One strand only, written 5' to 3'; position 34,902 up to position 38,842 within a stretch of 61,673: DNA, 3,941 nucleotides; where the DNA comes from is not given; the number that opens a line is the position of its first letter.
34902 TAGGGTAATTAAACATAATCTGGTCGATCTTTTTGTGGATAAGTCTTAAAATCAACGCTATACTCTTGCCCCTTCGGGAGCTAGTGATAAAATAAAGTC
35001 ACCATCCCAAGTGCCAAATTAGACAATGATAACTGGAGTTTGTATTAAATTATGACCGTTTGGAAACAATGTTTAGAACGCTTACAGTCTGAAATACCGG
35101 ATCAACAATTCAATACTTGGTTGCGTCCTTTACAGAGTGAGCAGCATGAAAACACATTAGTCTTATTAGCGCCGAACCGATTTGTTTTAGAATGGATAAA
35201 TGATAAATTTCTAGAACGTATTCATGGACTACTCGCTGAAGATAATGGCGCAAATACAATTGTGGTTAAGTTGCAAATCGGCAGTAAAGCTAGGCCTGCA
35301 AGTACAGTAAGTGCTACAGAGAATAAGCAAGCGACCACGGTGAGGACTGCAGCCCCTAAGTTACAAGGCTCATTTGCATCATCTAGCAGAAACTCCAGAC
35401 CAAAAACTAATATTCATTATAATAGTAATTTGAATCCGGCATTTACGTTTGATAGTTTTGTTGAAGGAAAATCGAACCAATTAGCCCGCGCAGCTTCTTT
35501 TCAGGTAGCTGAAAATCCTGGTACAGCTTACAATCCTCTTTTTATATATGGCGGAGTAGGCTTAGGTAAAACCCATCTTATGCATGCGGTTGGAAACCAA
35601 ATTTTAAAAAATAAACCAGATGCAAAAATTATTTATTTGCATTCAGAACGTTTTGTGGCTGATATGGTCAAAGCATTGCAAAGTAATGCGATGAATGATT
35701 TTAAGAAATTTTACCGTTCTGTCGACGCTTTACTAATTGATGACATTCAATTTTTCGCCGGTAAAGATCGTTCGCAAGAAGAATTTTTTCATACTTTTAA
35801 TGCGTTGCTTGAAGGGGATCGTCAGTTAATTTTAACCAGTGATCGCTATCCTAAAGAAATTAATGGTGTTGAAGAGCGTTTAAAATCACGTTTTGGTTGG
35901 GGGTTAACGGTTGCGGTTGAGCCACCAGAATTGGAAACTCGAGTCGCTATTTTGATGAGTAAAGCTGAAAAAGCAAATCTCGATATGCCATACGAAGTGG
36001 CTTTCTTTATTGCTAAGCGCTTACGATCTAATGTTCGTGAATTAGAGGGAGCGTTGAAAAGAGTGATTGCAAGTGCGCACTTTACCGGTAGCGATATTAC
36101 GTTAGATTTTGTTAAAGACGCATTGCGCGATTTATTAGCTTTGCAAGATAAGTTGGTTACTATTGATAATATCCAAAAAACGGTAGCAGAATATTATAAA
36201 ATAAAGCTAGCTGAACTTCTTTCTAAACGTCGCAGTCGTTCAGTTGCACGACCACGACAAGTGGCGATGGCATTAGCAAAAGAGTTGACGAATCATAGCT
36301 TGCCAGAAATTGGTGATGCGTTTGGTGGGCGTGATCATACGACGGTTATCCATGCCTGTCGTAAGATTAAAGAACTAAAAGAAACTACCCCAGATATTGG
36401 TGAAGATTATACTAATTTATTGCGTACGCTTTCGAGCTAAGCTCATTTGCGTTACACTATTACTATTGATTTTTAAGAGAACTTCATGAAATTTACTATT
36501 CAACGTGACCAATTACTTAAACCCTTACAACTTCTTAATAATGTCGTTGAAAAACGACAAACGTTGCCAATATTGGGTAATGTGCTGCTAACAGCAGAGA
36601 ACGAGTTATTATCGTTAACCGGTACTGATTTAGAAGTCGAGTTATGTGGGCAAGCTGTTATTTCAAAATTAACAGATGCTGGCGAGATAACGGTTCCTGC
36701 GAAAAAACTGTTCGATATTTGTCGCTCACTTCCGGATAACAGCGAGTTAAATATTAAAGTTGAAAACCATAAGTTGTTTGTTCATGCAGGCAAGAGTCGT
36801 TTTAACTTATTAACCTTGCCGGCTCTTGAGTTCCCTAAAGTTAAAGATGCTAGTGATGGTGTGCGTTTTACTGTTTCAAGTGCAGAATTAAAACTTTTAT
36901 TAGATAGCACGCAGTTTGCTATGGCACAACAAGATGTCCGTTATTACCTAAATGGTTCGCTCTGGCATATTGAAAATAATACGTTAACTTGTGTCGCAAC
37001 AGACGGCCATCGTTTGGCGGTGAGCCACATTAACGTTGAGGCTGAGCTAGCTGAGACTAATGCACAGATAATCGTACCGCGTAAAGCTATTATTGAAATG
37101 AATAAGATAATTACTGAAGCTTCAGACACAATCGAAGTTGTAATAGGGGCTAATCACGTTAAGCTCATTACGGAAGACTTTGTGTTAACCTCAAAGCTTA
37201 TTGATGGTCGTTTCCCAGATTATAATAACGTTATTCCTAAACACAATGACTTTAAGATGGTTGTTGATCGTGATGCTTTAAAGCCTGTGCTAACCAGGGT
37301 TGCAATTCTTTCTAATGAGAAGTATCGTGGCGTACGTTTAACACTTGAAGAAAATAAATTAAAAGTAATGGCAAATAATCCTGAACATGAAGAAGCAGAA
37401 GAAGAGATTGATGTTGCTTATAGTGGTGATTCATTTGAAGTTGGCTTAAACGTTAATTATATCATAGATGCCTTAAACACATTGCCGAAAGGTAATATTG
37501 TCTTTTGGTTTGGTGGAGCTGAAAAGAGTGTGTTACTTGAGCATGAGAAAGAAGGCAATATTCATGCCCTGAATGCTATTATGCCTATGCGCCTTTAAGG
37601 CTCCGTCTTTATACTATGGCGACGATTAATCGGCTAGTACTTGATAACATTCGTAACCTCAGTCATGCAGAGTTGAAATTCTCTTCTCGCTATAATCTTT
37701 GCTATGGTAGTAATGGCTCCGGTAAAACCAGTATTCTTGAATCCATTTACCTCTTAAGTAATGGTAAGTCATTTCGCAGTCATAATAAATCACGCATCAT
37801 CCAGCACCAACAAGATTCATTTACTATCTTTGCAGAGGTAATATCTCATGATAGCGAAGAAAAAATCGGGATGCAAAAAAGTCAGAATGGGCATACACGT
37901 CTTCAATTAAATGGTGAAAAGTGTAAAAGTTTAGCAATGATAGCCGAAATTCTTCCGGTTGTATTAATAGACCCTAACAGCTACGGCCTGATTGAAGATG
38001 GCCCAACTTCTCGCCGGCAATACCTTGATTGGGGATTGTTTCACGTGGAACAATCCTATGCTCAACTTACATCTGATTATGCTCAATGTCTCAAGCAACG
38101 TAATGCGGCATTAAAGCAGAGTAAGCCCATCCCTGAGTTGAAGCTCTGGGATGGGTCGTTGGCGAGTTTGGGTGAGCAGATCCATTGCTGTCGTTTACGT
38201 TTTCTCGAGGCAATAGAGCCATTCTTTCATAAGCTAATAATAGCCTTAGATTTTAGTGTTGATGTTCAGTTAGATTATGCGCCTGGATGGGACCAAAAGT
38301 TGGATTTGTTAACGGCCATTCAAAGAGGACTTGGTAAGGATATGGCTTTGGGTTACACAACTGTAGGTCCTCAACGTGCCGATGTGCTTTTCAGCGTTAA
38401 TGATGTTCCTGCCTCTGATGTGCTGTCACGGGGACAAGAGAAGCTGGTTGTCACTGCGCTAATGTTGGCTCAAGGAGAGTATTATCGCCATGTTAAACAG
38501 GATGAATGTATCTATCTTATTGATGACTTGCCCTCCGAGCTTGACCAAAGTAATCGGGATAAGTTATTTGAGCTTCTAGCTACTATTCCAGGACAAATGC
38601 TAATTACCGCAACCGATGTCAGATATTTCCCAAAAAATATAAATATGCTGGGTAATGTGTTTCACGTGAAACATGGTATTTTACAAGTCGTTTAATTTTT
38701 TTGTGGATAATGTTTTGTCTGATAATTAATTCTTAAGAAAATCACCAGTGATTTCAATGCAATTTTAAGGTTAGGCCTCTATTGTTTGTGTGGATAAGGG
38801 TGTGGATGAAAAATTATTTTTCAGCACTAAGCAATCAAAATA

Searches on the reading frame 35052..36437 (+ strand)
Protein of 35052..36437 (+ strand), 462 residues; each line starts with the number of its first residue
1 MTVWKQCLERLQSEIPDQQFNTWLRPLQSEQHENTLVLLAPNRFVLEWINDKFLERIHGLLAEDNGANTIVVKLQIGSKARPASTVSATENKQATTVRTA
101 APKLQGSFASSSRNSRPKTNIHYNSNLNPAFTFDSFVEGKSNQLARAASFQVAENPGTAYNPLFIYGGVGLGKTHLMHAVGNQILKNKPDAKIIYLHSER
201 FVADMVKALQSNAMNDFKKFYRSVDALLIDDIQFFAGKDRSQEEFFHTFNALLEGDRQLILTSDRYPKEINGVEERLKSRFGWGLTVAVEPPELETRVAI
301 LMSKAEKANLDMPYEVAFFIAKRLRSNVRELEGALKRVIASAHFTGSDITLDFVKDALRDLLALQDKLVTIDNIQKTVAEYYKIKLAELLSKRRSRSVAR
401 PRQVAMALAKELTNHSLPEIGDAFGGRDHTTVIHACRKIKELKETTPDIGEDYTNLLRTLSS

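Call 26: search_protein_families(library=ncbifam, max_evalue=1e-20, proteins=[window:35052-36437:+])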
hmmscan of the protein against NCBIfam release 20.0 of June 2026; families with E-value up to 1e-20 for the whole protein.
window:35052-36437:+ (462 aa): 5 families
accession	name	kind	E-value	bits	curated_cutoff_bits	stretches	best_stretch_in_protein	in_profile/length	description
TIGR00362.1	DnaA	equivalog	7.2e-187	621.8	343.9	1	4-460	1-437/437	chromosomal replication initiator protein DnaA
NF001154.0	PRK00149.3-3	equivalog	2.1e-91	307.2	410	1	20-445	29-443/462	chromosomal replication initiator protein DnaA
NF009087.0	PRK12422.1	equivalog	3e-77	260.7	657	1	1-462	1-445/455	chromosomal replication initiator protein DnaA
TIGR03420.1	DnaA_homol_Hda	equivalog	4.5e-34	118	194.8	1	127-358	8-225/226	DnaA regulatory inactivator Hda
NF005982.0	PRK08084.1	equivalog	3.7e-21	75.8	268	1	132-359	20-234/235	DnaA inactivator Hda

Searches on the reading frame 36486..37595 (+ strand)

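Call 26: search_protein_families(library=ncbifam, max_evalue=1e-20, proteins=[window:36486-37595:+])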
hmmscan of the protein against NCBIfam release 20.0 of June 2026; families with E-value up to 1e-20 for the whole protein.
window:36486-37595:+ (370 aa): 3 families
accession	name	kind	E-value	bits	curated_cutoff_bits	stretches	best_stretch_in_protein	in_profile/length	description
TIGR00663.1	dnan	equivalog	2.1e-102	342.8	137.65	1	1-370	1-367/367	DNA polymerase III subunit beta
NF004184.0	PRK05643.3-2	equivalog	4e-38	131.3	443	1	1-359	1-366/375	DNA polymerase III subunit beta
NF011508.0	PRK14946.1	equivalog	5.4e-27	94.9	513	1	1-359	1-357/366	DNA polymerase III subunit beta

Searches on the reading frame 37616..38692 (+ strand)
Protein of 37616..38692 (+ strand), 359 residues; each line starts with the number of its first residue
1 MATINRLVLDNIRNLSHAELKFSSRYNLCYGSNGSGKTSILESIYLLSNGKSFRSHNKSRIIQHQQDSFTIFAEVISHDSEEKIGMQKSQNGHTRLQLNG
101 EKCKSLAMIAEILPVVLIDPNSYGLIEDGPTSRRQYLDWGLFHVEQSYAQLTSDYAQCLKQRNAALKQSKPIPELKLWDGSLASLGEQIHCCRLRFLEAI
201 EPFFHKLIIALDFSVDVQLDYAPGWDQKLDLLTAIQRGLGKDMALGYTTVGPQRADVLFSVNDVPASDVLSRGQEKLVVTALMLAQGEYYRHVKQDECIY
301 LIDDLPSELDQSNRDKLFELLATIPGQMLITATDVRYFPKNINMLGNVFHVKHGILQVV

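Call 27: search_protein_families(library=ncbifam, max_evalue=1e-20, proteins=[window:37616-38692:+])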
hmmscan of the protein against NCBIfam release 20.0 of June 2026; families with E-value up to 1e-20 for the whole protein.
window:37616-38692:+ (359 aa): 2 families
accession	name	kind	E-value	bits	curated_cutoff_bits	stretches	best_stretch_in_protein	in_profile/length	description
TIGR00611.2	recf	equivalog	1.6e-106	356.3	172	1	4-333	1-339/339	DNA replication/repair protein RecF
NF010680.0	PRK14079.1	equivalog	6.4e-47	160.3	386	1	6-333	5-326/349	recombination protein F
